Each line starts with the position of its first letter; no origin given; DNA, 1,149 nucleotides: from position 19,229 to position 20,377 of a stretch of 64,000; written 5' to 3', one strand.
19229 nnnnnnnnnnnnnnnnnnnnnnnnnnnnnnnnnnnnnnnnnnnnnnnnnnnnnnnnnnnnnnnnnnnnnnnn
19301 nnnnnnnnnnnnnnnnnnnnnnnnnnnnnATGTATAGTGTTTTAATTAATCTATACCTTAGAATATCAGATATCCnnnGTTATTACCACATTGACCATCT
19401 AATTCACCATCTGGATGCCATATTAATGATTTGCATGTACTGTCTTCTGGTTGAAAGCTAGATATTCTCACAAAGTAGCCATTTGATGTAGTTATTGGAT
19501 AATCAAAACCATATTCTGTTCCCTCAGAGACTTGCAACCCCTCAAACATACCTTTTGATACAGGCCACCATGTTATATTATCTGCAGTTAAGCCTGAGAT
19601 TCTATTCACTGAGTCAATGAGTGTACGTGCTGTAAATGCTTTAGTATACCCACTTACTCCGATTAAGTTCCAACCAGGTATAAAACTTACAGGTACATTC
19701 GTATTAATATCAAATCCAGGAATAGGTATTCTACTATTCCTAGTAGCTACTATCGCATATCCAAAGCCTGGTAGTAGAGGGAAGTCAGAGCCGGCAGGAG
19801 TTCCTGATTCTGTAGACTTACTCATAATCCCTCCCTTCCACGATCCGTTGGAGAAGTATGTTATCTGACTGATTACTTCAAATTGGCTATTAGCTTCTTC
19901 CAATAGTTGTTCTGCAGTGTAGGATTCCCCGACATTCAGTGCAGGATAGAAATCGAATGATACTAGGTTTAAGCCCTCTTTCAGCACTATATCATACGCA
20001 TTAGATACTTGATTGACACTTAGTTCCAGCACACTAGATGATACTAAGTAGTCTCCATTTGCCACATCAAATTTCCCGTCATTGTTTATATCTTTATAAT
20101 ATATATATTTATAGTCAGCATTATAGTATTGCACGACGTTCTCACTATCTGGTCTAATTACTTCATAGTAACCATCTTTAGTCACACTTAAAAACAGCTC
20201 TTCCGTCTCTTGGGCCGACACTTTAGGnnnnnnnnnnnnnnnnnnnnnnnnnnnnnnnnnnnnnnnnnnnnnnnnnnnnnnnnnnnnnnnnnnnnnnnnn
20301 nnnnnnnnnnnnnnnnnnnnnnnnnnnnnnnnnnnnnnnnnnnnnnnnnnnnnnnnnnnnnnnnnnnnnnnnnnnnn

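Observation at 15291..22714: Disulfide-rich extracellular proteins (446 aa and 1112 aa) in a monoderm-type organism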

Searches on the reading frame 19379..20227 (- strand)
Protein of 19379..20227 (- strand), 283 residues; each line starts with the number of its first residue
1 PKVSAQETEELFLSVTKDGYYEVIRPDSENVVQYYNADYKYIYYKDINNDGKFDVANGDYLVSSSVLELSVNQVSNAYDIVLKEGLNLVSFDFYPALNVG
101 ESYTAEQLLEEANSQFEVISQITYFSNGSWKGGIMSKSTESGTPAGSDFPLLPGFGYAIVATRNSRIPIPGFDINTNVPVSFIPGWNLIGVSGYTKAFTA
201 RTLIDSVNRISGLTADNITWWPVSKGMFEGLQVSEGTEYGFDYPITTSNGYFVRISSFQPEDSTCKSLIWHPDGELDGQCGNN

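Call 39: find_homologous_proteins(query=window:19379-20227:-, max_evalue=0.001)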
Query window:19379-20227:- (283 aa): 2 proteins with E <= 0.001 among 667 candidates.
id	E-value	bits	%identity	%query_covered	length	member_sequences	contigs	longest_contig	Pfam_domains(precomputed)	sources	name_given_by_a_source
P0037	9.3e-65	237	45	86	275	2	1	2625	-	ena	-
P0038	3.5e-62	228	47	79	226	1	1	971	-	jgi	jgi:hypothetical protein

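Call 100: search_protein_families(library=pfam, proteins=[window:19379-20188:-], max_evalue=10)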
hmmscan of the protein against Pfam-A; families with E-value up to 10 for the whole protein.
seq(270 aa): 1 family
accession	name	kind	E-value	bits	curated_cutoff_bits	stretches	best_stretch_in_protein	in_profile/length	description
PF20009.4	GEVED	-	0.03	15.6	24.4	1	31-51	5-25/78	GEVED domain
